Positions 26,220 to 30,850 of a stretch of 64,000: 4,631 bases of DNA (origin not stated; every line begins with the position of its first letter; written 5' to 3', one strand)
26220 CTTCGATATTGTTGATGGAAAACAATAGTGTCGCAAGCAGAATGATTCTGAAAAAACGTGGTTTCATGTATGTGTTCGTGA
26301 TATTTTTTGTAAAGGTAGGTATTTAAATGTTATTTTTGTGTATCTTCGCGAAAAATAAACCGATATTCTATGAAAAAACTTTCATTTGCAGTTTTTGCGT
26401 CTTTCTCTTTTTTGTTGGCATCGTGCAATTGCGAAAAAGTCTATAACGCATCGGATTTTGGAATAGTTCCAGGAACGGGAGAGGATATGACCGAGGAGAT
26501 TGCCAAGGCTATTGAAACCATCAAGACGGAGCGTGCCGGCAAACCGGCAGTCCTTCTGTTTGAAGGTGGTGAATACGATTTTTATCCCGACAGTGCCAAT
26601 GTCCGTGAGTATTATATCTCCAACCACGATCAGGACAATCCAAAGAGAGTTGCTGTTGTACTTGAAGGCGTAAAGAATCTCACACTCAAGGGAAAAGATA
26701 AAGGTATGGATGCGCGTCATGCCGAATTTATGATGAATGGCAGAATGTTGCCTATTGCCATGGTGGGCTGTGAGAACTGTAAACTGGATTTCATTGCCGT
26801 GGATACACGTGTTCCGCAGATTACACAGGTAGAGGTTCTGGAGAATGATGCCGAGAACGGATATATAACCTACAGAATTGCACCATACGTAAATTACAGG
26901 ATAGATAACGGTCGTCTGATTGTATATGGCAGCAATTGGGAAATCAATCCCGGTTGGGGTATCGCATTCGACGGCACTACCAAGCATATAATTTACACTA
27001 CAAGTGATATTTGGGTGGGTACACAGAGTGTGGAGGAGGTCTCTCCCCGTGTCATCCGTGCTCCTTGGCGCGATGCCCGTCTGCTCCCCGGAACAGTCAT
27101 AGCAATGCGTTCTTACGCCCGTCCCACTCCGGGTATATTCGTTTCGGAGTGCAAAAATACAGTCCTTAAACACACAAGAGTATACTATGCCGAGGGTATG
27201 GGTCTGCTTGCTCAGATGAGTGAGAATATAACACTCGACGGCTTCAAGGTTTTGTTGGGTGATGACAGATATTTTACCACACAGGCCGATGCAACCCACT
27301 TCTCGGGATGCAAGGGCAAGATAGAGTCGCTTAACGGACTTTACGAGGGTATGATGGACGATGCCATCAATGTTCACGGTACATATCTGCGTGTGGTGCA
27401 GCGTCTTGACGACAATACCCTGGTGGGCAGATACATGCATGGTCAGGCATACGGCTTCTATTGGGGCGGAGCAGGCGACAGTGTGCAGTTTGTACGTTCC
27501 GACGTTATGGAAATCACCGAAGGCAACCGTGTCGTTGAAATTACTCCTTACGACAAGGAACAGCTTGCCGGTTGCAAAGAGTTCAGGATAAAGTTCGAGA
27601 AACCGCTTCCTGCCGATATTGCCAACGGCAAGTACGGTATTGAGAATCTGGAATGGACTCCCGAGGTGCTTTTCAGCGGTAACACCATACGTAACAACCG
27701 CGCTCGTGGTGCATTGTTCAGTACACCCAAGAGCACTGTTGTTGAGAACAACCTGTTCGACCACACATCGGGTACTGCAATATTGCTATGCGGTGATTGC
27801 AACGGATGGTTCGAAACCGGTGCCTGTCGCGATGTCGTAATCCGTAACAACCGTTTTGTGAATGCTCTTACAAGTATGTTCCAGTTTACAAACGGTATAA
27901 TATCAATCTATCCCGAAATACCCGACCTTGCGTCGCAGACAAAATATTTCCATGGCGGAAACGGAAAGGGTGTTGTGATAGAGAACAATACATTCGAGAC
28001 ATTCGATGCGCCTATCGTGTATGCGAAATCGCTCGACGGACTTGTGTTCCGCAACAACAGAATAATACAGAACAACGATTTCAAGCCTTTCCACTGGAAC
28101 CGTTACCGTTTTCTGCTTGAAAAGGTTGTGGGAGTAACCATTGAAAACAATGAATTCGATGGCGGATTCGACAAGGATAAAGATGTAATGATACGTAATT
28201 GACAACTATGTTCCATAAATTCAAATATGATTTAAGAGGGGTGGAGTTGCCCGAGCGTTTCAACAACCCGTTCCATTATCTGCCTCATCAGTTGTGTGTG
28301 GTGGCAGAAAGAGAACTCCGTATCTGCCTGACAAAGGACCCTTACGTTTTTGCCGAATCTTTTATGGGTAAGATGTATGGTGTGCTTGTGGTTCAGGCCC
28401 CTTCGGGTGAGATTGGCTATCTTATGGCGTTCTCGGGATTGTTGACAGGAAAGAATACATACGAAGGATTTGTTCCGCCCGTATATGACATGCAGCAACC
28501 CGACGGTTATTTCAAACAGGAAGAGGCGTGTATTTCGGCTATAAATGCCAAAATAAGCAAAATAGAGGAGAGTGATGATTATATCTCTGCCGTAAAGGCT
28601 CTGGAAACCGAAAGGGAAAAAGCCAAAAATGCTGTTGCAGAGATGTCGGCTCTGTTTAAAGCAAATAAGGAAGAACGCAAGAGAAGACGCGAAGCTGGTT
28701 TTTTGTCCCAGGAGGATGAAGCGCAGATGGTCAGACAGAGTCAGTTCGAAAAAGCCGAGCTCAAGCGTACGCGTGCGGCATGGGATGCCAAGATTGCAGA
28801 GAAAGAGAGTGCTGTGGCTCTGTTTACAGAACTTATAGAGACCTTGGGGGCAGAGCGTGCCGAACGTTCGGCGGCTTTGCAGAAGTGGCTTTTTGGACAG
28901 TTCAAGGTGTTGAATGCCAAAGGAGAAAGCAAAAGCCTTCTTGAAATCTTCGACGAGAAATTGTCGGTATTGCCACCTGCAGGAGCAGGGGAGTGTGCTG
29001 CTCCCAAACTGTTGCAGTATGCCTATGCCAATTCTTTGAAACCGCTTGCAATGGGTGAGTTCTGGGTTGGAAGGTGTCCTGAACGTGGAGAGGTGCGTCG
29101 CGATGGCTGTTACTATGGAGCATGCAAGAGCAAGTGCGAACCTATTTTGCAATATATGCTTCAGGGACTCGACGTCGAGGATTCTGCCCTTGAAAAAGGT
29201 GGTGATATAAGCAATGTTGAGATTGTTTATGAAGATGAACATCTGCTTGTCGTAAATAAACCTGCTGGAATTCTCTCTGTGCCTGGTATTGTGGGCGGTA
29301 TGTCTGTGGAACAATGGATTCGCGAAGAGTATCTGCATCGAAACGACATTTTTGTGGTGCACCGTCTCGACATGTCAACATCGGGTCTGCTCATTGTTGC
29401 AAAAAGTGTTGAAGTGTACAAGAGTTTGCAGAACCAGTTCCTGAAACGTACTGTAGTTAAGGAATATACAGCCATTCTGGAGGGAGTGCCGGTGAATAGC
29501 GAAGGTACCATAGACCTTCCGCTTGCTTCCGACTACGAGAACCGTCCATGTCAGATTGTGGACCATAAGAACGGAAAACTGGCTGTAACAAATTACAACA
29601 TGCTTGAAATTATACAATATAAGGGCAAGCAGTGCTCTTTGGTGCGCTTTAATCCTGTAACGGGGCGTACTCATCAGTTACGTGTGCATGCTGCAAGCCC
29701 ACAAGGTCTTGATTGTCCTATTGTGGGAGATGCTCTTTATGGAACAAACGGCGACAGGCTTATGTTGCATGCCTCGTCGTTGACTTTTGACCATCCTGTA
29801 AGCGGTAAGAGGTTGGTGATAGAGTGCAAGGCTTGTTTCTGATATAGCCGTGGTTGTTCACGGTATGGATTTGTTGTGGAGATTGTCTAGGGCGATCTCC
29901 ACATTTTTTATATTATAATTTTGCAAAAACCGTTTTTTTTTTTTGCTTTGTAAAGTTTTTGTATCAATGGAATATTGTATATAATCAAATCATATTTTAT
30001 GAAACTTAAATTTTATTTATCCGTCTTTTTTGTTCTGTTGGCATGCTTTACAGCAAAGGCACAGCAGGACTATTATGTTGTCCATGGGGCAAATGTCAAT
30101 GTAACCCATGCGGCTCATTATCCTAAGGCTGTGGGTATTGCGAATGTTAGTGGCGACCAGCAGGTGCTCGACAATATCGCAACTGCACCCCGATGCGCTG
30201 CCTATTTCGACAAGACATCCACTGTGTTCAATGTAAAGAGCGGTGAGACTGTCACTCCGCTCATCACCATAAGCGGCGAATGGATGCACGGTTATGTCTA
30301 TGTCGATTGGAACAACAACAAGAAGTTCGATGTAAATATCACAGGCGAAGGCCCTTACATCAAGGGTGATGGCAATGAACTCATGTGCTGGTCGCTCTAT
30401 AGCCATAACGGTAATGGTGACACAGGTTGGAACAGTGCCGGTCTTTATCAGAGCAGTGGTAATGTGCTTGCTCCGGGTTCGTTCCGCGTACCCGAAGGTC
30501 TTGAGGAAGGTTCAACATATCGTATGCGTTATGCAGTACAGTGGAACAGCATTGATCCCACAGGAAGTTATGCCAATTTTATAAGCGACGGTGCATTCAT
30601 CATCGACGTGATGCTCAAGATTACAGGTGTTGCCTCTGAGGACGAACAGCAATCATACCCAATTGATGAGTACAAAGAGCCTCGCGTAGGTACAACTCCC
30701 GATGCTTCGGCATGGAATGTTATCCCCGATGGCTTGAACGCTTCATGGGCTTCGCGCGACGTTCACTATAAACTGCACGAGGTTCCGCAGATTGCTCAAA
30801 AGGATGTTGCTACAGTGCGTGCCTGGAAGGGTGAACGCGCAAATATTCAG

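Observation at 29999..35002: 1667-aa T9SS-exported chimera joining a GH123-like (DUF4091) module to a GH33 sialidase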

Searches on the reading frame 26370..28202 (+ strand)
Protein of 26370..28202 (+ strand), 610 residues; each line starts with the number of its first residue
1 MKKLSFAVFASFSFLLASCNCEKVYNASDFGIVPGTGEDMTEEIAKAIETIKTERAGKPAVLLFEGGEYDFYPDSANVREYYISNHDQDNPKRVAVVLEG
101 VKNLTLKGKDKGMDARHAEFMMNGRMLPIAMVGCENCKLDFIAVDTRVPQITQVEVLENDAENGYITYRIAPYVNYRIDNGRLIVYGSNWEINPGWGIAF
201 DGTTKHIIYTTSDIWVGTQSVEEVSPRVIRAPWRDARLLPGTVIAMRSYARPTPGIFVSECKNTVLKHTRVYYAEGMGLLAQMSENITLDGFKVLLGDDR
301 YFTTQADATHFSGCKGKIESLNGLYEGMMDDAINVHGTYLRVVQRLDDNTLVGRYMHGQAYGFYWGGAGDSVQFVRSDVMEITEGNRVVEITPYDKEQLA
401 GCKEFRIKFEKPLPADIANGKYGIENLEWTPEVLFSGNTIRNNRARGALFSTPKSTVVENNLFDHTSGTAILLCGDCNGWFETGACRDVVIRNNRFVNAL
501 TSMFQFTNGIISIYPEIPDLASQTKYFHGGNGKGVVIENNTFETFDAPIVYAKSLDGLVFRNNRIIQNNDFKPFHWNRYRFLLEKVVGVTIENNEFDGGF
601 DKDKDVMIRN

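Call 11: search_protein_families(library=pfam, proteins=[window:26370-28202:+], max_evalue=0.00001)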
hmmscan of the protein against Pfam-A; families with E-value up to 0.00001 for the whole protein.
window:26370-28202:+ (610 aa): 4 families
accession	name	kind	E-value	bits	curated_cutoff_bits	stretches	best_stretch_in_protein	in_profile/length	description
PF23763.2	Beta-barrel_GLAA-B_I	-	4.2e-25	88.2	28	1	153-244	2-95/95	GLAA-B beta-barrel domain I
PF13229.12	Beta_helix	-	6.6e-14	52.3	25.9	1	417-505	41-119/158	Right handed beta helix region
PF23764.1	Beta-barrel_GLAA-B_II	-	1.6e-11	44.7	28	1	353-420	4-64/67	GLAA-B beta-barrel domain II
PF05048.19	NosD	-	2.5e-09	37.3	23.6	0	417-473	56-110/212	Periplasmic copper-binding protein (NosD)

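Call 51: search_solved_structures(query=window:26370-28202:+, max_evalue=0.001)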
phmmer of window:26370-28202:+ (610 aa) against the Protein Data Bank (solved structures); distinct sequences matched with E-value up to 0.001: 9.
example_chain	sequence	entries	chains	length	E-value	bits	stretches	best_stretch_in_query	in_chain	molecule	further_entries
9i4f_A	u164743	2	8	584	4.6e-210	702.5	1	23-598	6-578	Alpha-1,3-galactosidase PpaGal | Alpha-1,3-galactosidase B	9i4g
8pvs_A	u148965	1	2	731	1.4e-117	397.1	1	24-595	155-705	Alpha-1,3-galactosidase B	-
7jw4_A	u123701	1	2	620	5.7e-74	253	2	208-606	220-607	Glycoside hydrolase family 110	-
7jwf_A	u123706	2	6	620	3.1e-73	250.6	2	208-606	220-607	Glycoside hydrolase family 110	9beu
8yk3_A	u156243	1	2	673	5.5e-62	213.4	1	24-569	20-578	Alpha-galactosidase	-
8yk2_B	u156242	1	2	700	6.5e-62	213.2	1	24-569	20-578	Alpha-galactosidase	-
8yk1_A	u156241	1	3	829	1.3e-61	212.2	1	24-569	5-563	Alpha-galactosidase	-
9beh_A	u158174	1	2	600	3.8e-56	194.1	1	37-600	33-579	GH110A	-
9bev_A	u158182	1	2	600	2.1e-55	191.7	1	37-600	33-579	GH110A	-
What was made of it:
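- A GH110 alpha-1,3-galactosidase, another host-glycan decapping enzyme, lies two genes upstream (E 5e-210 to 9i4f; call 51).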

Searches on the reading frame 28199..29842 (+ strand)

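Call 11: search_protein_families(library=pfam, proteins=[window:28199-29842:+], max_evalue=0.00001)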
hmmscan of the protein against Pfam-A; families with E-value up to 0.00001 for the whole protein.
window:28199-29842:+ (547 aa): 1 family
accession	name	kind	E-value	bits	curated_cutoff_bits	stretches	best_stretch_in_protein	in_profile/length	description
PF00849.27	PseudoU_synth_2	-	1.8e-31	109.9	26.8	1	348-500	1-152/152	RNA pseudouridylate synthase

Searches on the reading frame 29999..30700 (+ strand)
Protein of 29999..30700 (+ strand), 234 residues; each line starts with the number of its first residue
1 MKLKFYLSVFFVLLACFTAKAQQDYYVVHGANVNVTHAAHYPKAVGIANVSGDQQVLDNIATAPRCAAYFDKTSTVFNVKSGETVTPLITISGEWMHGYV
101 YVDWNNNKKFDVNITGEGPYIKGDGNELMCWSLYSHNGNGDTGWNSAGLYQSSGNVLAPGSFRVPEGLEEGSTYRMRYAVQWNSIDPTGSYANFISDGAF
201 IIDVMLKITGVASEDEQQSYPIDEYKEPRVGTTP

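Call 6: search_protein_families(library=ncbifam, proteins=[window:29999-30700:+], max_evalue=10)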
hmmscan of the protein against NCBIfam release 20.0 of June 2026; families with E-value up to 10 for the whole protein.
window:29999-30700:+ (234 aa): 0 families

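Call 7: search_protein_families(library=pfam, proteins=[window:29999-30700:+], max_evalue=10)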
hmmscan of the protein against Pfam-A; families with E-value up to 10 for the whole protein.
window:29999-30700:+ (234 aa): 1 family
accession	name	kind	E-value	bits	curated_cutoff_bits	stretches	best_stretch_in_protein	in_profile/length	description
PF20009.4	GEVED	-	2.1e-06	28.9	24.4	1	99-192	3-68/78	GEVED domain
